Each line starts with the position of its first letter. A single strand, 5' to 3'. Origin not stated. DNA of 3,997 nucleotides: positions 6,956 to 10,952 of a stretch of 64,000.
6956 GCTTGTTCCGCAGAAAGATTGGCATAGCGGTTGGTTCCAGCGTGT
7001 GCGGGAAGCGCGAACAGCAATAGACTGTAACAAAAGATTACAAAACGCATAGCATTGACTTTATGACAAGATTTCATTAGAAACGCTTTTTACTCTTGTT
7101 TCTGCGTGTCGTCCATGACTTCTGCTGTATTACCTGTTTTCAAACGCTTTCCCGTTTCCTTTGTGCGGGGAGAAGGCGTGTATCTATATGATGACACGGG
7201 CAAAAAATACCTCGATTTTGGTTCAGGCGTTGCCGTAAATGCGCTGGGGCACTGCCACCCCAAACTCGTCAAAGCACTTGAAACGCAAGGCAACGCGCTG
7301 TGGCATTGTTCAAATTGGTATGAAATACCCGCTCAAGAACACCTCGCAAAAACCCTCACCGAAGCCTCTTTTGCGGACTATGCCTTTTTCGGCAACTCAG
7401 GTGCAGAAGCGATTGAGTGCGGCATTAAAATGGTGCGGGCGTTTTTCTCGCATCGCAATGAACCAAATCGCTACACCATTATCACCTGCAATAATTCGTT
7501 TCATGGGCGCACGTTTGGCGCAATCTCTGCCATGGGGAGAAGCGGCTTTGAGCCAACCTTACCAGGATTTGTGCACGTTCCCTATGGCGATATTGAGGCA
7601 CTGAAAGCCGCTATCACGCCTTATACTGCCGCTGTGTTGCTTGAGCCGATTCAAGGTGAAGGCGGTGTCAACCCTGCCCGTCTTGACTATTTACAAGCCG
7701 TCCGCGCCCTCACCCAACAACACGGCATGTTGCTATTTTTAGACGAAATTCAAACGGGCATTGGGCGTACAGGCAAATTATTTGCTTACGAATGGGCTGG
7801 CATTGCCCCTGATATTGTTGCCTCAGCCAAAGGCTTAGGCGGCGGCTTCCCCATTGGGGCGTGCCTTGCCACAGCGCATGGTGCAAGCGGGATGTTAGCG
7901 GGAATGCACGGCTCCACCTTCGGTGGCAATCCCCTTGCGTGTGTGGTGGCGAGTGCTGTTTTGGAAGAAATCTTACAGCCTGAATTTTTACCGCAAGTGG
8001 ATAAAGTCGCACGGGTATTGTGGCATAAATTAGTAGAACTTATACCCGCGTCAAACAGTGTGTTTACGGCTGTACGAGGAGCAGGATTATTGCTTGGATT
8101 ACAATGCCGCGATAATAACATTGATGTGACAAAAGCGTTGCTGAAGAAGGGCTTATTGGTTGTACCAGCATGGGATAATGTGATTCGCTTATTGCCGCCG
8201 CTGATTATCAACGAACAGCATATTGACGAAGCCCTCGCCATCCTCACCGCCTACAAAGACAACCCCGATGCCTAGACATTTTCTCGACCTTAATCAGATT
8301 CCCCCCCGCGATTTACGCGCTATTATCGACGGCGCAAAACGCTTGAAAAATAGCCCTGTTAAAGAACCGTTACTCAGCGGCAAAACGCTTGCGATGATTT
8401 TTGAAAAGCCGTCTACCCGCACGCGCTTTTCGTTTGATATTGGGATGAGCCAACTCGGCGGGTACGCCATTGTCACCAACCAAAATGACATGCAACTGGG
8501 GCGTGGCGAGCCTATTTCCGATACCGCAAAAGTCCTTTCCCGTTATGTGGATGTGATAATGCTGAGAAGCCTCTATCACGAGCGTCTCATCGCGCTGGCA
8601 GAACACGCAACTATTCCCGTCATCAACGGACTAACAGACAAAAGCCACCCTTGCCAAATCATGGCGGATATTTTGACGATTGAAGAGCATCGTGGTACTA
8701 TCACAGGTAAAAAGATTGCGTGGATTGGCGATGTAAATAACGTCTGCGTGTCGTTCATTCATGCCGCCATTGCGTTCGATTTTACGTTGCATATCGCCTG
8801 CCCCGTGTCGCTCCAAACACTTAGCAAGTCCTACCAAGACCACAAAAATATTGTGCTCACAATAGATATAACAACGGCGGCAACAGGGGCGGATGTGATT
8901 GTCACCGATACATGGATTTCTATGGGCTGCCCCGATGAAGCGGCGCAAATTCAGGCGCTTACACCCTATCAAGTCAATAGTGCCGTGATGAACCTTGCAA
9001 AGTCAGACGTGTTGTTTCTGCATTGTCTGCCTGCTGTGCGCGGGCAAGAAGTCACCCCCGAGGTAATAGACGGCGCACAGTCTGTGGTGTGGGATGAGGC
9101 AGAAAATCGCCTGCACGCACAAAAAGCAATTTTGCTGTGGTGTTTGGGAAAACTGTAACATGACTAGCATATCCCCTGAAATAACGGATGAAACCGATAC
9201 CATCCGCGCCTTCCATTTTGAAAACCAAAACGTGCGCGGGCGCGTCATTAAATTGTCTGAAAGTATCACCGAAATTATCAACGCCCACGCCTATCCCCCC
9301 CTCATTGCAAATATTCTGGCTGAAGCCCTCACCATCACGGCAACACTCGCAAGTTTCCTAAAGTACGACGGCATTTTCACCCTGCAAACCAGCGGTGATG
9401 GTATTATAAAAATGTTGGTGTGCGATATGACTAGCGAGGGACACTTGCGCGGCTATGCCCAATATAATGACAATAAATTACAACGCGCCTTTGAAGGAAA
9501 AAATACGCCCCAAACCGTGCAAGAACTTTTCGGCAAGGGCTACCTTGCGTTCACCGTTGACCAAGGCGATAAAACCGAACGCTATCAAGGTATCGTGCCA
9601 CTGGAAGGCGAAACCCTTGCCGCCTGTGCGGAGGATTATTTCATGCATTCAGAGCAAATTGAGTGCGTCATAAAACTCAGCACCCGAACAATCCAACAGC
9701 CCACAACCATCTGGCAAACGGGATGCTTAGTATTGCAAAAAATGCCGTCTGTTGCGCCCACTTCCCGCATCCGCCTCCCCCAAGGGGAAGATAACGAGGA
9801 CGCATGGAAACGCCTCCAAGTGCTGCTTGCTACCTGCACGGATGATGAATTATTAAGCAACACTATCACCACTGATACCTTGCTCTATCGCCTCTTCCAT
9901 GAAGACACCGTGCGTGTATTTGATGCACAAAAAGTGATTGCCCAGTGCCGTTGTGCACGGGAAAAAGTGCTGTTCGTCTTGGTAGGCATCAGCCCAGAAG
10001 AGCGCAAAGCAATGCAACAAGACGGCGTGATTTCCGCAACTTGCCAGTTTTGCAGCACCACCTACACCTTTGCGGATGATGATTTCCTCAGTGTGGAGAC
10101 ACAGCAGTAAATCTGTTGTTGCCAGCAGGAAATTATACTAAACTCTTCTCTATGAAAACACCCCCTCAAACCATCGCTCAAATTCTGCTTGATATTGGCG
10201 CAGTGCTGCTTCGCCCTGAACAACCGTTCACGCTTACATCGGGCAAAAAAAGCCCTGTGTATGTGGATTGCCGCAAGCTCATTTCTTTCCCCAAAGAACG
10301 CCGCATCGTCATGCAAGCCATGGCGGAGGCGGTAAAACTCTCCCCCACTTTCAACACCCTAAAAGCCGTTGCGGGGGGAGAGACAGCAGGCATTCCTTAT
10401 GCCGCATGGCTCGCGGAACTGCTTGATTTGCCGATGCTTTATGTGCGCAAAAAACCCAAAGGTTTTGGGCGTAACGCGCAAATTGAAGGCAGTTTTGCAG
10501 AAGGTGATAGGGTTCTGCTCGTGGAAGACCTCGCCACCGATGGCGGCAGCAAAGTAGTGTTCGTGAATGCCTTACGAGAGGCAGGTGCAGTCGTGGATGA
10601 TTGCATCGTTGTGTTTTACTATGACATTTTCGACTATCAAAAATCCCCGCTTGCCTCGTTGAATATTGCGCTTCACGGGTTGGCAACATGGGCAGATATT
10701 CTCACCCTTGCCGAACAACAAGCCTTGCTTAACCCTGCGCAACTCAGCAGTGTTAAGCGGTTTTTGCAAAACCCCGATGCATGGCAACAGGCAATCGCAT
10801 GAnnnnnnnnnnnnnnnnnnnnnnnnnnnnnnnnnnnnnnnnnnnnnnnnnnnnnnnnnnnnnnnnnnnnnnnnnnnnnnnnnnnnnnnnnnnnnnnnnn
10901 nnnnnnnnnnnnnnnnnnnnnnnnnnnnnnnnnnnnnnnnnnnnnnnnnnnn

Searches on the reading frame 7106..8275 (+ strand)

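Call 20: search_protein_families(library=ncbifam, max_evalue=1e-25, proteins=[window:7106-8275:+])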
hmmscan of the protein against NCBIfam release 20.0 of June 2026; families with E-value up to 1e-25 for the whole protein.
window:7106-8275:+ (389 aa): 65 families (the best 25 are shown)
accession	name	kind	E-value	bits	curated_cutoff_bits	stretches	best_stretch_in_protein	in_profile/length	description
NF002325.0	PRK01278.1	subfamily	2.3e-166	553.3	372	1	4-383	2-385/395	acetylornithine transaminase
TIGR00707.1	argD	subfamily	1.6e-135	451.8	410.05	1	9-381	3-377/381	acetylornithine/succinylornithine family transaminase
NF002797.0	PRK02936.1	equivalog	1.8e-125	418.7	496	1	6-381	2-374/385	acetylornithine transaminase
NF003468.0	PRK05093.1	subfamily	1.9e-123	412.2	522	1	5-380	13-395/405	acetylornithine/succinyldiaminopimelate transaminase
NF002874.0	PRK03244.1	equivalog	3.9e-117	391.4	457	1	5-385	15-393/399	acetylornithine transaminase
TIGR03246.1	arg_catab_astC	subfamily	5.7e-117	391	609.95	1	6-380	8-389/397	acetylornithine/succinylornithine family transaminase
NF009047.0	PRK12381.1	subfamily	1.2e-110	370.1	630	1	7-380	13-393/406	bifunctional succinylornithine transaminase/acetylornithine transaminase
NF002985.0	PRK03715.1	equivalog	2.1e-102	342.8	568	1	6-381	9-388/395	acetylornithine transaminase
NF003273.0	PRK04260.1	equivalog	1.2e-99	333.4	616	1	9-381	5-372/376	acetylornithine transaminase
NF003397.0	PRK04612.1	equivalog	3.1e-96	322.7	735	1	3-381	10-398/408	acetylornithine transaminase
NF004426.0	PRK05769.1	equivalog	2.8e-93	313.1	552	1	13-381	34-434/441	acetyl ornithine aminotransferase family protein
TIGR01885.1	Orn_aminotrans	equivalog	2.9e-86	289.7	378.4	1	12-381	16-398/402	ornithine--oxo-acid transaminase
NF005993.0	PRK08117.1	subfamily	1.6e-84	284.1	574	2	169-381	202-424/433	aspartate aminotransferase family protein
NF003087.0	PRK04013.1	equivalog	3e-84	283.3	528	1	17-377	8-351/364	acetylornithine/acetyl-lysine aminotransferase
NF003145.0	PRK04073.1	equivalog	6.3e-83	278.5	656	1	13-378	20-389/396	ornithine--oxo-acid transaminase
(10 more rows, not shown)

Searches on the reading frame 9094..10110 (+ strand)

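Call 20: search_protein_families(library=ncbifam, max_evalue=1e-25, proteins=[window:9094-10110:+])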
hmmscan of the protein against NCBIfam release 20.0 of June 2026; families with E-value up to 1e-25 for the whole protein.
window:9094-10110:+ (338 aa): 2 families
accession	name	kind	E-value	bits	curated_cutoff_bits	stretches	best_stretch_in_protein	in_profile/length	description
NF002386.0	PRK01402.1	equivalog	1.3e-94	316.9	346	1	23-331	10-330/335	Hsp33 family molecular chaperone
NF001033.0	PRK00114.1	equivalog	2.1e-61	207.7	244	1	34-331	3-286/297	Hsp33 family molecular chaperone HslO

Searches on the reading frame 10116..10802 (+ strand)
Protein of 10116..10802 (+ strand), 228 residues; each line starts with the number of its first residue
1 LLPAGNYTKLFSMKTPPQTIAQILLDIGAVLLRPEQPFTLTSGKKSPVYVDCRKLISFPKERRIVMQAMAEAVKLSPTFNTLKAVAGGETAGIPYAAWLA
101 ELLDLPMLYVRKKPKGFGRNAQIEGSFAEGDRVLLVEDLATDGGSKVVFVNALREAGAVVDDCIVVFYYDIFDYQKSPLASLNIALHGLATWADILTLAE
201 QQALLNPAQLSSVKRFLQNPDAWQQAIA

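Call 20: search_protein_families(library=ncbifam, max_evalue=1e-25, proteins=[window:10116-10802:+])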
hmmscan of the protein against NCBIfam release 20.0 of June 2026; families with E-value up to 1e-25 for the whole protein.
window:10116-10802:+ (228 aa): 2 families
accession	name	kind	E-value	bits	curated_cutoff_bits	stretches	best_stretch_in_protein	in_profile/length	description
NF001729.0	PRK00455.1-3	equivalog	1.8e-92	308.9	245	1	15-226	11-222/231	orotate phosphoribosyltransferase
TIGR00336.1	pyrE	equivalog_domain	3.5e-31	108.3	106.8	1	25-170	4-148/173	orotate phosphoribosyltransferase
